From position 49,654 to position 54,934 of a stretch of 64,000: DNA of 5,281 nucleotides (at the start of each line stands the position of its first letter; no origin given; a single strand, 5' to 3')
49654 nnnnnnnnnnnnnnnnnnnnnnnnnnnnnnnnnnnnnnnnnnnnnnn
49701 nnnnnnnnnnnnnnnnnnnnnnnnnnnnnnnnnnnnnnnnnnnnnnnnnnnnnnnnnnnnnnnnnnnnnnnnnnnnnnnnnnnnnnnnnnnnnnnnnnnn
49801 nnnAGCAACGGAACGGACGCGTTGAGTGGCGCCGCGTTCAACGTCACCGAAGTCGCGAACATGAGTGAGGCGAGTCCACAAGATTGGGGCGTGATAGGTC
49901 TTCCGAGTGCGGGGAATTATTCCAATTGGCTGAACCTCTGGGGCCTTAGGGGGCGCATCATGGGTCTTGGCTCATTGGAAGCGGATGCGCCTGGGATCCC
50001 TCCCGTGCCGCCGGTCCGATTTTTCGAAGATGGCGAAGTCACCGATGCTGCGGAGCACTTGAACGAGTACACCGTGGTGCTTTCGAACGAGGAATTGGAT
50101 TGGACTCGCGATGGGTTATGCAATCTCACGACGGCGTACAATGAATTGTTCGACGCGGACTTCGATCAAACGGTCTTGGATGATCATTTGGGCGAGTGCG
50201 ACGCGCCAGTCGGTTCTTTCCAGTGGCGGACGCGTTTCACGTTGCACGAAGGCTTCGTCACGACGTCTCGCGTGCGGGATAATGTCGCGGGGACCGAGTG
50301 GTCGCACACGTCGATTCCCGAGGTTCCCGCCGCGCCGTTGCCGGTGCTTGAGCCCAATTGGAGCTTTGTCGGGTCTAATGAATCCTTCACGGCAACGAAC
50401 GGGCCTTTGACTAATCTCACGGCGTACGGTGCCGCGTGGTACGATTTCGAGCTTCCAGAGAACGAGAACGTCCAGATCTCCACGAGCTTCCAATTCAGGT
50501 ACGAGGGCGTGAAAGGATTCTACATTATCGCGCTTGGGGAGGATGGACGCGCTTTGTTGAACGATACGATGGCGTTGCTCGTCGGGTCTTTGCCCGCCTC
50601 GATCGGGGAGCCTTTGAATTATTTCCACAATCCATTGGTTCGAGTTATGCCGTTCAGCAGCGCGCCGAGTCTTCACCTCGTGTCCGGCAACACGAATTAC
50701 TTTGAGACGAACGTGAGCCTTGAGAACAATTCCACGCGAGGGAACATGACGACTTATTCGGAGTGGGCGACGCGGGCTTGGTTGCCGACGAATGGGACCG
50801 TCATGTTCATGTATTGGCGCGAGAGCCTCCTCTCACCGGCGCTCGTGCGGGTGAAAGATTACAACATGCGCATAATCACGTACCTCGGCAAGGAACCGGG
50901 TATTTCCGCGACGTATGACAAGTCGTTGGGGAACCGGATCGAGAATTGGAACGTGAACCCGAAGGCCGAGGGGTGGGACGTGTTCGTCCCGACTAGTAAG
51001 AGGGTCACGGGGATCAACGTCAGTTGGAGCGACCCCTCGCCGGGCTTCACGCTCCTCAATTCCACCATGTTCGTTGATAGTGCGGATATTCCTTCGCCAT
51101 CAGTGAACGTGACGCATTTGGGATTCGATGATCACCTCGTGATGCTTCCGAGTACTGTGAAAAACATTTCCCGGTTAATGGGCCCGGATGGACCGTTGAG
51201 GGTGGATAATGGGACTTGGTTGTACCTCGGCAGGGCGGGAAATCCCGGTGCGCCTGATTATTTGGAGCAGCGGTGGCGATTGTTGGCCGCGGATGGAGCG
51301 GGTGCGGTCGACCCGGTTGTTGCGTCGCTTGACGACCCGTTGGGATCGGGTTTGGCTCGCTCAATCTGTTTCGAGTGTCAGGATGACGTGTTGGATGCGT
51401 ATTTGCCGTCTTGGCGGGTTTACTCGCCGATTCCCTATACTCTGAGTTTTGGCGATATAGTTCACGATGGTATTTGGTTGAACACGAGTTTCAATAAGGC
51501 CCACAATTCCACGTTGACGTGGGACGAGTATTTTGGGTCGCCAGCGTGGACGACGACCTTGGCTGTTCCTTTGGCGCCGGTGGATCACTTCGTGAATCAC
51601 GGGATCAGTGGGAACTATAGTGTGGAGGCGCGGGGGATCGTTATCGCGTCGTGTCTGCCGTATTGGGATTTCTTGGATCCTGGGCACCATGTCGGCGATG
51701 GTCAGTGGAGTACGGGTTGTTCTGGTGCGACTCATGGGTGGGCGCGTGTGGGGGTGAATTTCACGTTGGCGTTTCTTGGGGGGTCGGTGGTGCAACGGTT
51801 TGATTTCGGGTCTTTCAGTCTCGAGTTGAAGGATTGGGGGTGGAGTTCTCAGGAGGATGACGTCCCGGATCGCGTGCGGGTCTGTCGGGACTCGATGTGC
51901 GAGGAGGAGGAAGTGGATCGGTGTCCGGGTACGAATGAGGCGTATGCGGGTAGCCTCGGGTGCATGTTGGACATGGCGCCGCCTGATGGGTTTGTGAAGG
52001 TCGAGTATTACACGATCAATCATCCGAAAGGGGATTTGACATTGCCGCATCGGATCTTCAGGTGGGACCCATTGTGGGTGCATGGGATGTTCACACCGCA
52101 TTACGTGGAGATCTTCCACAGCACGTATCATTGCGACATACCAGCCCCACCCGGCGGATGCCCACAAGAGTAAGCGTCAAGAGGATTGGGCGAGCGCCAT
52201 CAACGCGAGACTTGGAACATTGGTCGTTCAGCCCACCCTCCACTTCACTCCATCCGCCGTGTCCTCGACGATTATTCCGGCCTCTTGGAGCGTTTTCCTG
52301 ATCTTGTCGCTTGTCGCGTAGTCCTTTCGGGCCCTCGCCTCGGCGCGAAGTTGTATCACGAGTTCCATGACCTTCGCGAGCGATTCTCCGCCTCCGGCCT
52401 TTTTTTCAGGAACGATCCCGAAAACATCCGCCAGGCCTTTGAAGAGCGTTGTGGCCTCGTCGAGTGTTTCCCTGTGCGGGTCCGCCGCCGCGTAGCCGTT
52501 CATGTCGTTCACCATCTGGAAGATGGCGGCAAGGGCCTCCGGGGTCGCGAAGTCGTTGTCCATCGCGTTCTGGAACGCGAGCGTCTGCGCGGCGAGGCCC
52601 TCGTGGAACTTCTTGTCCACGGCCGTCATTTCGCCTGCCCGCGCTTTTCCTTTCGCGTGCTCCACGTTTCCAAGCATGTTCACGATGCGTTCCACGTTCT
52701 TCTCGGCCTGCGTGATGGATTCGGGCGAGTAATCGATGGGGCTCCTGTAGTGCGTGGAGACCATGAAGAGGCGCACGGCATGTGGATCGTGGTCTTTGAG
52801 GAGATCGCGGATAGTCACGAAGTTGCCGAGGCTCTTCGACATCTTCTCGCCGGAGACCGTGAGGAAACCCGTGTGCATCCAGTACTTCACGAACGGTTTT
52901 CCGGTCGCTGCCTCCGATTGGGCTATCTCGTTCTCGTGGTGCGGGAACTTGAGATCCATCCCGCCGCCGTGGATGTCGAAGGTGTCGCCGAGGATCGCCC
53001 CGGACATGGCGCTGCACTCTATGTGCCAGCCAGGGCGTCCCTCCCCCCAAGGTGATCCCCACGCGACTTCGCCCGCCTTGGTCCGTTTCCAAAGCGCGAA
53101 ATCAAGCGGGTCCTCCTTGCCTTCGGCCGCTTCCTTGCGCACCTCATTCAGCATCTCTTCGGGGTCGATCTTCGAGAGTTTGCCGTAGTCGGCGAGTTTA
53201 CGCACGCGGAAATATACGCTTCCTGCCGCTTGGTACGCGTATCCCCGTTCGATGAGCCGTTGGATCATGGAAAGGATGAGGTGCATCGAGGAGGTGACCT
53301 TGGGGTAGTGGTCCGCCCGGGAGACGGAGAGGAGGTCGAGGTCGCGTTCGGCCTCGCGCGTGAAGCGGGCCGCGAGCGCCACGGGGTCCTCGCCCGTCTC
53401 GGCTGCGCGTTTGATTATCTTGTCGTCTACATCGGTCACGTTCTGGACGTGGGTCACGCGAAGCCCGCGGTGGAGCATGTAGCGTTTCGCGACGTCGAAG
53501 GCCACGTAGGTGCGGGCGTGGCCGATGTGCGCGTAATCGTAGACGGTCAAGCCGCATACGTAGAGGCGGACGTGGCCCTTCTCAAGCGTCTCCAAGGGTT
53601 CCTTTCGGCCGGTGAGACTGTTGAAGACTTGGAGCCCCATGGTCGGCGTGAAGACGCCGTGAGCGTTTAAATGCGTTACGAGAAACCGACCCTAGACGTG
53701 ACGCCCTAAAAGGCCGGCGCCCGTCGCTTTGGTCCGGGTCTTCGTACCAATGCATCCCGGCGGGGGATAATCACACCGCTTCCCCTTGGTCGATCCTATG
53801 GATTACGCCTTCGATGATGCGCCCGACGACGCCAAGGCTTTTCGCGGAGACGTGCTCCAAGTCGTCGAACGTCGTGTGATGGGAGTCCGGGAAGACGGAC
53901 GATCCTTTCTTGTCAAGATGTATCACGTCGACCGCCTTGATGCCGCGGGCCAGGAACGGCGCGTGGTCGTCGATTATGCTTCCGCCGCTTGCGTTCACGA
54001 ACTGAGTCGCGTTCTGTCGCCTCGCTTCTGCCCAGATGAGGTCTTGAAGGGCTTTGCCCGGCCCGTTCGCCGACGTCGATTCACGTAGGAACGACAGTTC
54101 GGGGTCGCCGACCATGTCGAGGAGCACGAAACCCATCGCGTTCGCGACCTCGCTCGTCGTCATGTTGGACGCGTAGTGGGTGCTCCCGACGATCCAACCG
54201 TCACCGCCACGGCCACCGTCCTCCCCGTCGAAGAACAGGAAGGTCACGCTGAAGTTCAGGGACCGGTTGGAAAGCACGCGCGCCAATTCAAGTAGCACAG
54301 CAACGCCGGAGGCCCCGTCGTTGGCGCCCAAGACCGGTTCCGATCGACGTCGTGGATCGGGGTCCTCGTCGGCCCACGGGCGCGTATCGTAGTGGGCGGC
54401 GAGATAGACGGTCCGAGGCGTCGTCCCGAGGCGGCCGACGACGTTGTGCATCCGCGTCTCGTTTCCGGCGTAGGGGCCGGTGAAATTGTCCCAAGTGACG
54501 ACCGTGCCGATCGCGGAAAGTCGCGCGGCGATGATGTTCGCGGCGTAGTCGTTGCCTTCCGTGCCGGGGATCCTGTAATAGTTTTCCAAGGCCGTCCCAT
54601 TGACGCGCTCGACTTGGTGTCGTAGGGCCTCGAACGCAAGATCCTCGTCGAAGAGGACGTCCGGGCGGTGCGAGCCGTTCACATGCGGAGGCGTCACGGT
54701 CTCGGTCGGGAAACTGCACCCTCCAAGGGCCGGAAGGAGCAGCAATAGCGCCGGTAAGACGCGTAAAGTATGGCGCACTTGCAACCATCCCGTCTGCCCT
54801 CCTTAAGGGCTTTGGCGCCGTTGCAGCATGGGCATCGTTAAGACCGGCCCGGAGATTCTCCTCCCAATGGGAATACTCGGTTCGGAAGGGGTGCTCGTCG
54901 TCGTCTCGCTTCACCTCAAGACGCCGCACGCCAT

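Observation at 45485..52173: Second copy of the beta-helix / giant glycoprotein module, 26 kb downstream of the first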

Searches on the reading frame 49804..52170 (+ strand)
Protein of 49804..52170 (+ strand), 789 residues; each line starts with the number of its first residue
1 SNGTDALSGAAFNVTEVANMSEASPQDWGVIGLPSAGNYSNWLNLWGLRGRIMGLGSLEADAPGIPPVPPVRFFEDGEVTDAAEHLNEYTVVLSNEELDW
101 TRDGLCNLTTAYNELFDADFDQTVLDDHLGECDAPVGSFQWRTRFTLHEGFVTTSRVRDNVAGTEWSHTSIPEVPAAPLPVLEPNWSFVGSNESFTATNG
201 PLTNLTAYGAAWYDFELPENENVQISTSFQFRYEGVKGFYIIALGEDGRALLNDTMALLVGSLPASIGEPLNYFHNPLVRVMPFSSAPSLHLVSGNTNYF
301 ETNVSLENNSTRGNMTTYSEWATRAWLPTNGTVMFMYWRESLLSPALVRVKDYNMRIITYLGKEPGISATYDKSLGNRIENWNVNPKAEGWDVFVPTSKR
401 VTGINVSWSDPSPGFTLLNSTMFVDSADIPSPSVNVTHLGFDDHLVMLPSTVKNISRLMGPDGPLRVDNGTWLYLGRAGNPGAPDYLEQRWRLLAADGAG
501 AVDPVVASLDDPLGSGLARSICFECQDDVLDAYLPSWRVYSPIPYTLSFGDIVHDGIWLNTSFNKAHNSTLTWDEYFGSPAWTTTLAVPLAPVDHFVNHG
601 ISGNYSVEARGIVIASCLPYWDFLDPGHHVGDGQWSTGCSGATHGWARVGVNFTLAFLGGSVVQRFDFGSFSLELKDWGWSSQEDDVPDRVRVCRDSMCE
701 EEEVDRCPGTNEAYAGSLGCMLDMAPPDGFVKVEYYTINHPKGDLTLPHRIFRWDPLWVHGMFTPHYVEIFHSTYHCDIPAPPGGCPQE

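Call 90: search_solved_structures(query=A9, max_evalue=5)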
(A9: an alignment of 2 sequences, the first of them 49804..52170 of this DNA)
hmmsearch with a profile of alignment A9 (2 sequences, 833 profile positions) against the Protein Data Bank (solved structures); distinct sequences matched with E-value up to 5: 0.

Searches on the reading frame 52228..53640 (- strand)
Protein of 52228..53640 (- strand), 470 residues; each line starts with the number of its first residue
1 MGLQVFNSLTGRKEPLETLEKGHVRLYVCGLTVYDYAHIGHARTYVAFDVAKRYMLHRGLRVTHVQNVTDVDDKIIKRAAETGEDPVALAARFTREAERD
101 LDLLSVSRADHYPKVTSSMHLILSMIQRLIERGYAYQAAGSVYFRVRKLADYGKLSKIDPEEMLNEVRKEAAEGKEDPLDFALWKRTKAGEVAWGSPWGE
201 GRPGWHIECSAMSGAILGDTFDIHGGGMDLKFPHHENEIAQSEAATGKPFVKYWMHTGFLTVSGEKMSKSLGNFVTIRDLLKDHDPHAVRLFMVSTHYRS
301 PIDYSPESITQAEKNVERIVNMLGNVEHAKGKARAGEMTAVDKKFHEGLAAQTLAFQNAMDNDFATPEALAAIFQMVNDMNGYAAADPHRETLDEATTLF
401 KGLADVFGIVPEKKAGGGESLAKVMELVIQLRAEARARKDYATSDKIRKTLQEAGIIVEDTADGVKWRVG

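Call 11: search_protein_families(library=pfam, proteins=[window:52228-53640:-], max_evalue=0.001)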
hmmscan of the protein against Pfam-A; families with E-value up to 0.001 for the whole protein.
window:52228-53640:- (470 aa): 6 families
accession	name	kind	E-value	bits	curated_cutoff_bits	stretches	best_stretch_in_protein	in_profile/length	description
PF01406.26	tRNA-synt_1e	-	4.4e-127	424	27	1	17-313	3-300/301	tRNA synthetases class I (C) catalytic domain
PF09334.17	tRNA-synt_1g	-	8.9e-18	64.6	20.1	2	36-146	13-124/391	tRNA synthetases class I (M)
PF09190.17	DALR_2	-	9.9e-13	48.9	22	1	355-409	1-55/57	DALR domain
PF23493.1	CysS_C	-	1e-06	29.2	23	1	430-468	13-51/51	Cysteinyl-tRNA ligase anticodon binding domain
PF00133.28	tRNA-synt_1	-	1.9e-06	27.3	22.7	1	222-302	330-411/414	tRNA synthetases class I (I, L, M and V)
PF01921.24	tRNA-synt_1f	-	5.5e-06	26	27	1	259-323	275-339/360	tRNA synthetases class I (K)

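Call 18: find_related_loci(query=window:52228-53640:-, collection=genome_contigs, flank=10000)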
Query window:52228-53640:- (470 aa) in genome_contigs; peptide patterns used: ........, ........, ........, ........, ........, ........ (x = any residue, [..] = any of these).
600 stretches matched a pattern (row limit reached: there are more); 600 encode a relative of the query (tblastn E <= 1e-3); the best 80 are kept; 80 distinct loci.
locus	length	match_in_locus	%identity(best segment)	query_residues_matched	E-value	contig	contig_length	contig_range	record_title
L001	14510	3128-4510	50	1-469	5e-150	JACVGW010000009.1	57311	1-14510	MAG: Theionarchaea archaeon isolate SZ_28-30 SZ_28-30_NODE_11_length_57311_cov_455.902538, whole genome shotgun sequence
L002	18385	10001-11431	49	3-470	3e-148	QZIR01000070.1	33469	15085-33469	MAG: Desulforudis sp. isolate SURF_60 Ga0104751_1001953, whole genome shotgun sequence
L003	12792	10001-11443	46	3-469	5e-140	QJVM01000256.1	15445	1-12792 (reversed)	MAG: Nitrospirae bacterium isolate SZUA-242 scaffold_6587, whole genome shotgun sequence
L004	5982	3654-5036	49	3-470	5e-140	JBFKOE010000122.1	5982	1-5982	MAG: Gammaproteobacteria bacterium isolate Mix_sand22.2022.08.G.12 k141_321806_length_5982_cov_12.4768, whole genome sho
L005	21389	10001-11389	46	3-468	6e-139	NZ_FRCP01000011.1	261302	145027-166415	Anaerosporobacter mobilis DSM 15930, whole genome shotgun sequence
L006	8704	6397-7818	46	1-469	7e-139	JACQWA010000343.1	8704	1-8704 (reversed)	MAG: Candidatus Rokuibacteriota bacterium isolate NC_groundwater_1477_Ag_S-0.65um_67_43 S_p65_S5_coassembly_k141_4003635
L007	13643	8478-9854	46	3-467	1e-138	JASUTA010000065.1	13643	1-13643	MAG: Clostridiales bacterium isolate DJKA99_ANT-F21_bin.21 scaffold_1554, whole genome shotgun sequence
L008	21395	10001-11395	44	1-470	3e-137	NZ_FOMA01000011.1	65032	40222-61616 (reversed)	Bacillus sp. OV322, whole genome shotgun sequence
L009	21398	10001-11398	45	1-470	3e-137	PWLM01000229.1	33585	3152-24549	MAG: Bacillus sp. (in: Bacteria) isolate CSSed10_241R1 CS-Sed10-C1614, whole genome shotgun sequence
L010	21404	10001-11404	46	1-467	2e-137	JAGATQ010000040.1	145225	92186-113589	MAG: Lachnospira sp. isolate RGIG8763 Water_deer_Colon.Co__c999930, whole genome shotgun sequence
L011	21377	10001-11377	47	3-468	1e-136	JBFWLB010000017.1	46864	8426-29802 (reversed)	MAG: Candidatus Berkiella sp. isolate CA_2019_NHSR_56 NODE_1884_length_46864_cov_4.985836_NHSR, whole genome shotgun seq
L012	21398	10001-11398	45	1-470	6e-136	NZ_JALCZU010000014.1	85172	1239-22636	Oceanobacillus saliphilus strain APA_H-1(4) NODE_14_length_85172_cov_102.341377, whole genome shotgun sequence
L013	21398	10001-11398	45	1-468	1e-135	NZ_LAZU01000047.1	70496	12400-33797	Paenibacillus sp. DMB20 mira_3, whole genome shotgun sequence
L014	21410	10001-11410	45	3-468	9e-136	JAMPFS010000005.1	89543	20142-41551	MAG: Clostridium sp. isolate NALB_7861_2 Scaffold_#5__SCF_005___89543_bp, whole genome shotgun sequence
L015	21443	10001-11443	48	1-469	3e-135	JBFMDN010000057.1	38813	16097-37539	MAG: Thermodesulfobacteriota bacterium isolate MAG220 MAG220_57, whole genome shotgun sequence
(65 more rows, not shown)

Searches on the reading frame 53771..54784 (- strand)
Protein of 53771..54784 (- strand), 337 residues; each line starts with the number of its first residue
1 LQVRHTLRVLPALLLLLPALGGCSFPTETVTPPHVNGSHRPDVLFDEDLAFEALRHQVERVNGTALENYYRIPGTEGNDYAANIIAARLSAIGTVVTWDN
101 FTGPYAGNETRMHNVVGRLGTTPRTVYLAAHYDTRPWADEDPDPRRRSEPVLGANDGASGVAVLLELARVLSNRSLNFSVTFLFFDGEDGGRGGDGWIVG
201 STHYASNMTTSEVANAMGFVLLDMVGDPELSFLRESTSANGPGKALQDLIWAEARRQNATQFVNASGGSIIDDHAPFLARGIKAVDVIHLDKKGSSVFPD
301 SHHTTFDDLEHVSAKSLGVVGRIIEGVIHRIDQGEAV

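Call 11: search_protein_families(library=pfam, proteins=[window:53771-54784:-], max_evalue=0.001)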
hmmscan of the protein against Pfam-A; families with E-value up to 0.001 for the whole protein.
window:53771-54784:- (337 aa): 3 families
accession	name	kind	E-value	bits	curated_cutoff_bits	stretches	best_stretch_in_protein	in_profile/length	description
PF04389.22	Peptidase_M28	-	3.9e-35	121.8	21.3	1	114-325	1-190/193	Peptidase family M28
PF16254.10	DUF4910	-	3.2e-07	29.9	26.6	1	154-332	83-245/247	Domain of unknown function (DUF4910)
PF01546.33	Peptidase_M20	-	0.00028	21.3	24.6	1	128-204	2-82/206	Peptidase family M20/M25/M40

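Call 98: search_protein_families(library=ncbifam, proteins=[window:53771-54784:-], max_evalue=0.00001)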
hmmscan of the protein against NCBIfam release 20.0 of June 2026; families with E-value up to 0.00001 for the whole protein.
window:53771-54784:- (337 aa): 2 families
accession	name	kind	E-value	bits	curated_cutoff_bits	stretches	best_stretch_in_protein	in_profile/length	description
NF007568.0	PRK10199.1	equivalog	2.7e-08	33.5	298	1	115-255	101-237/346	aminopeptidase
TIGR01900.1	dapE-gram_pos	equivalog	9.7e-08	31.3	304.2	1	118-190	51-125/351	succinyl-diaminopimelate desuccinylase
